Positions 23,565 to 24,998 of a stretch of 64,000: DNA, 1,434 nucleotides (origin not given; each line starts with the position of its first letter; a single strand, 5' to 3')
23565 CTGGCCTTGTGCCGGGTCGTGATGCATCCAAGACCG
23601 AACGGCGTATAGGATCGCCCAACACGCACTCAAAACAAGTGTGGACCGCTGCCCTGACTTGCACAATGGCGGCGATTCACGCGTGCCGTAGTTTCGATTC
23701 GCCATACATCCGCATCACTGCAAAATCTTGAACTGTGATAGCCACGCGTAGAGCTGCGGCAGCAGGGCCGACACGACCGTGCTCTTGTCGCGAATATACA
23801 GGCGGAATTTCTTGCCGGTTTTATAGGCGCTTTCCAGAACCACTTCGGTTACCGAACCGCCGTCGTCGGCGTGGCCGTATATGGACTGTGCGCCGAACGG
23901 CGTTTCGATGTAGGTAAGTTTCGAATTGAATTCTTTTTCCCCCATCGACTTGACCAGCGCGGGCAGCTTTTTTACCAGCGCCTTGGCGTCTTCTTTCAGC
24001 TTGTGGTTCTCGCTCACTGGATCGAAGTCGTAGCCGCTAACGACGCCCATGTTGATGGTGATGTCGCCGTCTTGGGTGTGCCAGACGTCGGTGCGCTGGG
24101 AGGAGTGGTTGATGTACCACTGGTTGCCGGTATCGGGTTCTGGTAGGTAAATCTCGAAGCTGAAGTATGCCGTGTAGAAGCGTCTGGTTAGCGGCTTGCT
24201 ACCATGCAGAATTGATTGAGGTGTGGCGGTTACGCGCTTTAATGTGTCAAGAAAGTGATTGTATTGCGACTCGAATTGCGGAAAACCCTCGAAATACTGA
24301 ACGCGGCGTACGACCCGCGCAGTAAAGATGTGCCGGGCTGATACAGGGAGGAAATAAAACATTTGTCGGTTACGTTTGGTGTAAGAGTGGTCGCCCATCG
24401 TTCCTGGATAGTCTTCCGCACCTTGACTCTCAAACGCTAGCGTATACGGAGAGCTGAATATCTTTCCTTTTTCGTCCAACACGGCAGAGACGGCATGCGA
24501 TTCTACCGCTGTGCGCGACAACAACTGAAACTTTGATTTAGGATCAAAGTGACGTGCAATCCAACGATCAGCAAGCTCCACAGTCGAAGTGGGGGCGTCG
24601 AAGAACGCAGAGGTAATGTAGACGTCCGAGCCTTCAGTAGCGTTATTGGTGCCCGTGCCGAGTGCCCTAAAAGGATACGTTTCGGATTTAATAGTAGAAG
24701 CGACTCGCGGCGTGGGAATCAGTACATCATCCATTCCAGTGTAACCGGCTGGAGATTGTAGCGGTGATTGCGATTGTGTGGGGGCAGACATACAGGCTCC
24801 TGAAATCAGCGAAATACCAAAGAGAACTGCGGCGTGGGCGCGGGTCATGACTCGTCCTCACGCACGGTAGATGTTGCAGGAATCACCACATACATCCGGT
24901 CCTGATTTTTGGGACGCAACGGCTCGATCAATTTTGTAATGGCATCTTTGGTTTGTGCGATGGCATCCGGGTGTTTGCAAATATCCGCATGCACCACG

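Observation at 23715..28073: Candidate lipase-type toxin with a downstream lipoprotein (Tle/Tli-like pair), an upstream partner ORF and a CPXCG zinc-ribbon gene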

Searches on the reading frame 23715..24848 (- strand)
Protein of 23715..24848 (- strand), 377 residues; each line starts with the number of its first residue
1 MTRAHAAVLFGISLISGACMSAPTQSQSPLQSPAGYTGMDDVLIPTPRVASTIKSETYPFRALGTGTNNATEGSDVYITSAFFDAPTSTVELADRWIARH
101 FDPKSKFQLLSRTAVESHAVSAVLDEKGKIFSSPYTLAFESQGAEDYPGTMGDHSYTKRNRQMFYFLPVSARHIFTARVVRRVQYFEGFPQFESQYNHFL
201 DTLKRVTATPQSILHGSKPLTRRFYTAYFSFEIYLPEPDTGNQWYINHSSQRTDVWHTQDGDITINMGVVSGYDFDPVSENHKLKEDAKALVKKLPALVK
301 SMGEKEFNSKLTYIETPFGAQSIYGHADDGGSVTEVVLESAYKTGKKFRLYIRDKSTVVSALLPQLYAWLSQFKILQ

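Call 3: search_protein_families(library=pfam, proteins=[window:23715-24848:-], max_evalue=1)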
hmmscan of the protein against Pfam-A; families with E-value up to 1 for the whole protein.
window:23715-24848:- (377 aa): 0 families

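Call 4: search_protein_families(library=ncbifam, proteins=[window:23715-24848:-], max_evalue=1)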
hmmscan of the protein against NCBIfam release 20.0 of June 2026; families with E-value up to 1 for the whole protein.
window:23715-24848:- (377 aa): 1 family
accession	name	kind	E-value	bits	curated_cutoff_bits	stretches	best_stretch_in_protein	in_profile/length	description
NF000930.0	PRK00092.2-2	equivalog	0.099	12.4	150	1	114-154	54-93/179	ribosome maturation factor RimP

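Call 23: find_homologous_proteins(query=window:23715-24848:-, max_evalue=0.001)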
Query window:23715-24848:- (377 aa): 38 proteins with E <= 0.001 among 2526 candidates.
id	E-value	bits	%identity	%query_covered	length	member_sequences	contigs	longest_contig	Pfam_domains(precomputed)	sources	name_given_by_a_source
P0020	5.0e-253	856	100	100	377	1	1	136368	-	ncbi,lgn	-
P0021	1.1e-181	622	78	95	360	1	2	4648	-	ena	-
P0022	8.7e-178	609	74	100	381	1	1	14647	-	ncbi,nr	ncbi:MAG: hypothetical protein HY273_00855 [Gammaproteobacteria bacterium]|nr:hypothetical protein [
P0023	1.6e-176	605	77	95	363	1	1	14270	-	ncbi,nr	ncbi:MAG: hypothetical protein HY273_10870, partial [Gammaproteobacteria bacterium]|nr:hypothetical 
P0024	1.0e-174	599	75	95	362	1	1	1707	-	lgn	-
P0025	1.4e-173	595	76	95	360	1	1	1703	-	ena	-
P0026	1.2e-144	500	66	93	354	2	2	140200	-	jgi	-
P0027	1.0e-141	490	62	100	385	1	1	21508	-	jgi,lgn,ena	-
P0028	1.1e-138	480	62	95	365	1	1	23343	-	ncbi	-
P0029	4.7e-138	478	60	100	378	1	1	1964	-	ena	-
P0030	9.3e-136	471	60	94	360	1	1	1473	-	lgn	-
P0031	2.0e-134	466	62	95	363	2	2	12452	-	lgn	-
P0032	4.3e-134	465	59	100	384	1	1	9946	-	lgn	-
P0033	2.5e-132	459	63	89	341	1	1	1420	-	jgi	jgi:hypothetical protein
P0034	3.1e-124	433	61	90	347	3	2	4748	-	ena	-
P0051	8.3e-79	283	41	92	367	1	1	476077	-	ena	-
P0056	3.8e-50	189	35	90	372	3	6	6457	-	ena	-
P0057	2.6e-24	104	28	95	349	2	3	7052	-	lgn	-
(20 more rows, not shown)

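Call 34: find_encoding_contigs(protein=P0051, flank=10000, max_places=2)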
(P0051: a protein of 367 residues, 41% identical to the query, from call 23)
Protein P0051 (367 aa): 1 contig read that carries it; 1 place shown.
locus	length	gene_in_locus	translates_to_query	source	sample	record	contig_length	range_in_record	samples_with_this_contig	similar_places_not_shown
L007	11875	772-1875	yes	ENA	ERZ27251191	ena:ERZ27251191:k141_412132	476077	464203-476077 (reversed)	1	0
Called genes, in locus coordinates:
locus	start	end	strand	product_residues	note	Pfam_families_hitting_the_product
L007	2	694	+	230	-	?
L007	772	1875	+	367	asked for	-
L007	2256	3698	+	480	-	-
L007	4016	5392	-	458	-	PF06123:CreD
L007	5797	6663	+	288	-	PF12974:Phosphonate-bd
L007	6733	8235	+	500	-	PF00672:HAMP, PF00512:HisKA, PF02518:HATPase_c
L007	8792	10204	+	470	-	PF03600:CitMHS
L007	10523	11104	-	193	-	-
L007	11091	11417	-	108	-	-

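Call 35: find_encoding_contigs(protein=P0057, flank=10000, max_places=3)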
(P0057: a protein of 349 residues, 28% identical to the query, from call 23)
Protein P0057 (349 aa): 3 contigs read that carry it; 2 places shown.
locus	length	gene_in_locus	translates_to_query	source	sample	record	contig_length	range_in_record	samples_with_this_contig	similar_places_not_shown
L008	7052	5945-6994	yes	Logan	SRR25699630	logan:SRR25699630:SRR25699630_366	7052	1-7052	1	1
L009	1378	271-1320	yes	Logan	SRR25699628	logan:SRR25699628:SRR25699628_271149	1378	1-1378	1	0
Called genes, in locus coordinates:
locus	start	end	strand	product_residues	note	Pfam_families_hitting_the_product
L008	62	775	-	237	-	-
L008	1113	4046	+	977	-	PF05954:Phage_GPD, PF10106:DUF2345 (faint)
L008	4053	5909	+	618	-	PF07819:PGAP1 (faint), PF02450:LCAT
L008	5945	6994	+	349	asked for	-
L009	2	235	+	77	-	?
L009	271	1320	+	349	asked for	-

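Call 36: find_encoding_contigs(protein=P0056, flank=10000, max_places=3)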
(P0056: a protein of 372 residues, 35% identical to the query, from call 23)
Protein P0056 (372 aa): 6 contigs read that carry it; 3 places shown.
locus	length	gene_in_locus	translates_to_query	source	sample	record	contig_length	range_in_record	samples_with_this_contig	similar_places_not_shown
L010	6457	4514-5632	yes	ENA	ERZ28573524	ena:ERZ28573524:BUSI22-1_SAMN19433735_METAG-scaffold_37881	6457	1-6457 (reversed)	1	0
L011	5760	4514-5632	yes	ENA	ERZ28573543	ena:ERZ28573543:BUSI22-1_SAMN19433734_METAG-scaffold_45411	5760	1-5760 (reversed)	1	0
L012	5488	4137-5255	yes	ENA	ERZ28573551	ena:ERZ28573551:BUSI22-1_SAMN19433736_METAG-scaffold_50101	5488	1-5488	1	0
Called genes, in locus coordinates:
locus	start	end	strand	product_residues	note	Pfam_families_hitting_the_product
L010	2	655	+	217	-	?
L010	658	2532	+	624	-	-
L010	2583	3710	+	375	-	-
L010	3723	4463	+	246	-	-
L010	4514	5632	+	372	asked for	-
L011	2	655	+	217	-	?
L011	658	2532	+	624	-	-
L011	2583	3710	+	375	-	-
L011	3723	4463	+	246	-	-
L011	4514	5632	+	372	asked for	-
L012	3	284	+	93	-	?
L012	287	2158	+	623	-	-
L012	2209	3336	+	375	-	-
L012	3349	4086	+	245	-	-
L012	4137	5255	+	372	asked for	-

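Call 41: find_related_loci(query=A3, collection=genome_contigs, flank=8000)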
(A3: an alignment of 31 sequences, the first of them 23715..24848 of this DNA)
Query A3 (377 aa) in genome_contigs; peptide patterns used: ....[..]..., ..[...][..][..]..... (x = any residue, [..] = any of these).
56 stretches matched a pattern; 7 encode a relative of the query (tblastn E <= 1e-3); 7 distinct loci.
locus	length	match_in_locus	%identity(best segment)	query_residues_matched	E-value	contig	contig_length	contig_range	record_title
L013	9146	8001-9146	77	1-377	0e+0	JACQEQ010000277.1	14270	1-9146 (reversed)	MAG: Gammaproteobacteria bacterium isolate NC_groundwater_1025_Pr1_S-0.65um_55_8 Montesol18_Sp65_coassembly_scaffold_888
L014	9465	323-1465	74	1-377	0e+0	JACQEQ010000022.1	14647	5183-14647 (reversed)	MAG: Gammaproteobacteria bacterium isolate NC_groundwater_1025_Pr1_S-0.65um_55_8 Montesol18_Sp65_coassembly_scaffold_146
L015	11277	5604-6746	56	1-377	1e-132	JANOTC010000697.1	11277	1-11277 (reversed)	MAG: Gammaproteobacteria bacterium isolate VAR_39_metabat_35 VAR_39_k141_4274781, whole genome shotgun sequence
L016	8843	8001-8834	65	1-276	1e-116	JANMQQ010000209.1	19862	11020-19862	MAG: Gammaproteobacteria bacterium isolate OTE_51_metabat_186 OTE_51_k141_265558, whole genome shotgun sequence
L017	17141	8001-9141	65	1-377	9e-123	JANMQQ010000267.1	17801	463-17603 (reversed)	MAG: Gammaproteobacteria bacterium isolate OTE_51_metabat_186 OTE_51_k141_2958226, whole genome shotgun sequence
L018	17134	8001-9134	42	7-377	5e-85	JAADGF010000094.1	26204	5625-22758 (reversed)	MAG: Gammaproteobacteria bacterium isolate M_MetaBat.104 contig-127_2272, whole genome shotgun sequence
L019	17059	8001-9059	26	9-376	2e-32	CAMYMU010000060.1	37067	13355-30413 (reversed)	MAG: uncultured Ectothiorhodospiraceae bacterium isolate ES_Gamma_071 genome assembly, contig: scaffold_618, whole genom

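Call 50: predict_structure(alignment_id=A3)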
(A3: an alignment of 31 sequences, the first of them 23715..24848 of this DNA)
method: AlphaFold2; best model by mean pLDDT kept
length: 377 residues; sequences in the alignment: 31
mean_pLDDT: 82.9   pTM: 0.80
mean pLDDT of the five models: 82.9, 82.6, 82.1, 82.0, 80.9
residues with pLDDT >= 90: 208; 70-90: 109; 50-70: 15; < 50: 45
segments of 3 or more residues with pLDDT < 50: 1-33, 145-156
pLDDT, mean of each block of 10 residues (from residue 1): 30 33 34 71 92 94 74 86 96 93 85 85 92 95 52 56 94 94 79 87 86 83 91 79 78 96 96 89 97 88 81 96 97 97 95 96 95 91
secondary structure, 60 per line:
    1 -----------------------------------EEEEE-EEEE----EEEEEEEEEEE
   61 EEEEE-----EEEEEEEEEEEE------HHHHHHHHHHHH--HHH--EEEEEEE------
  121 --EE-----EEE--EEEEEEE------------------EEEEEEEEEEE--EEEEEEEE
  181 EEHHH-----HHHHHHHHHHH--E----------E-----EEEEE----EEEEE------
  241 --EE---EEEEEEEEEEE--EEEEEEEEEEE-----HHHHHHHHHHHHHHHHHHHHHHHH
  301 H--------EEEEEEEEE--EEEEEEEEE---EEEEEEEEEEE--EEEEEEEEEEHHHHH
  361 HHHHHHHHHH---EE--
elements in order: E36-40 E42-45 E50-65 E71-82 H89-100 E108-114 E130-132 E135-141 E160-170 E173-182 H191-201 E221-225 E230-234 E248-258 E261-271 H277-301 E310-318 E321-329 E333-343 E346-355 H356-370

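Call 51: search_solved_structures(query=A3, max_evalue=10, show_alignments=1)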
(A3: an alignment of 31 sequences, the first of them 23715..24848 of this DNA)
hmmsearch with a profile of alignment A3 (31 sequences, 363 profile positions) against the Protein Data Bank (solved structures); distinct sequences matched with E-value up to 10: 1.
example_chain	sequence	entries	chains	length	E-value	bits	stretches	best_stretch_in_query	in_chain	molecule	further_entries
5tfq_A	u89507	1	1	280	0.066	15.5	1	164-204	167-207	Beta-lactamase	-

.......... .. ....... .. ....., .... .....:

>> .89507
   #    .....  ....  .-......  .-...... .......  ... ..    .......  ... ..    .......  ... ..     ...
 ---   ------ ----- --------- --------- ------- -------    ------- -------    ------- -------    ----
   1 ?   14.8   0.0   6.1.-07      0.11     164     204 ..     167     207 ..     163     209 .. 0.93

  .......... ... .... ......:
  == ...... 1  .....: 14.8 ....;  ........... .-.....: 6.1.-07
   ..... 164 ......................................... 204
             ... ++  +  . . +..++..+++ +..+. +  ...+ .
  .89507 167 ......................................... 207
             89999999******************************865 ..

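Call 53: fold_search(model_id=the predicted structure, library=pdb)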
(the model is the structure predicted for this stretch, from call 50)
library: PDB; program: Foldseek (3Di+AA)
matches with E <= 10: 824; with E <= 0.001: 9
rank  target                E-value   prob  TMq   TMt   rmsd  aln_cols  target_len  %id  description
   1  5h7z_A                2.1e-06  1.00  0.40  0.48  10.1       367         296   11  Apo structure of immunity protein TplEi of T6SS from Pseudomonas aeruginosa (released 2017-10-04)
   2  5h7z_B                2.2e-05  1.00  0.41  0.48  10.7       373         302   11  Apo structure of immunity protein TplEi of T6SS from Pseudomonas aeruginosa (released 2017-10-04)
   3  3nw8_B                4.9e-05  0.47  0.12  0.08  25.6       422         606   10  Glycoprotein B from Herpes simplex virus type 1, Y179S mutant, high-pH (released 2010-12-01)
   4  9mvu_A                7.5e-05  0.28  0.09  0.07  24.8       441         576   10  C6 Herpes Virus Simplex Neutralizing Nanobody Bound to HSV Glycoprotein gB (released 2025-08-13)
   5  5h7y_A                7.9e-05  1.00  0.41  0.52   8.0       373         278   10  Structure of immunity protein TplEi of T6SS from Pseudomonas aeruginosa complexed with "L" peptide (released 2017-10-04)
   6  9mvu_B                8.8e-05  0.30  0.10  0.07  25.4       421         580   10  C6 Herpes Virus Simplex Neutralizing Nanobody Bound to HSV Glycoprotein gB (released 2025-08-13)
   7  4bom_A                2.3e-04  0.25  0.11  0.08  25.5       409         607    8  Structure of herpesvirus fusion glycoprotein B-bilayer complex revealing the protein-membrane and lateral protein-prot (released 2013-07-31)
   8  9dd7_E                2.8e-04  0.25  0.10  0.08  23.3       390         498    9  Cryo-EM structure of neutralizing human antibody D48 in complex with HSV-1 glycoprotein B trimer gB-Ecto.516P.531E.DS (released 2025-09-10)
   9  6bm8_A                3.7e-04  0.23  0.10  0.07  26.1       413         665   11  Crystal structure of glycoprotein B from Herpes Simplex Virus type I (released 2018-05-16)
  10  5xmg                  1.2e-03  1.00  0.28  0.30   8.0       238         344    8  Crystal structure of PA3488 from Pseudomonas aeruginosa (released 2018-05-16)
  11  6xrr_B                3.7e-03  1.00  0.21  0.47   7.7       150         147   11  Structure of SciW bound to the Rhs1 Transmembrane Domain from Salmonella typhimurium (released 2020-12-30)
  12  6xrb_B                4.6e-03  1.00  0.20  0.46   8.1       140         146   11  Crystal structure of SciW from Salmonella typhimurium (released 2020-12-30)
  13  6xrb_A                4.6e-03  1.00  0.20  0.46   7.7       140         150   10  Crystal structure of SciW from Salmonella typhimurium (released 2020-12-30)
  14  9tp6_B                4.6e-03  0.11  0.09  0.12  20.3       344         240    8  Structure of LolA3 from Porphyromonas gingivalis (released 2026-02-18)
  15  4xrw                  5.1e-03  0.20  0.12  0.14  21.1       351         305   11  Crystal structure of the di-domain ARO/CYC BexL from the BE-7585A biosynthetic pathway (released 2015-12-02)
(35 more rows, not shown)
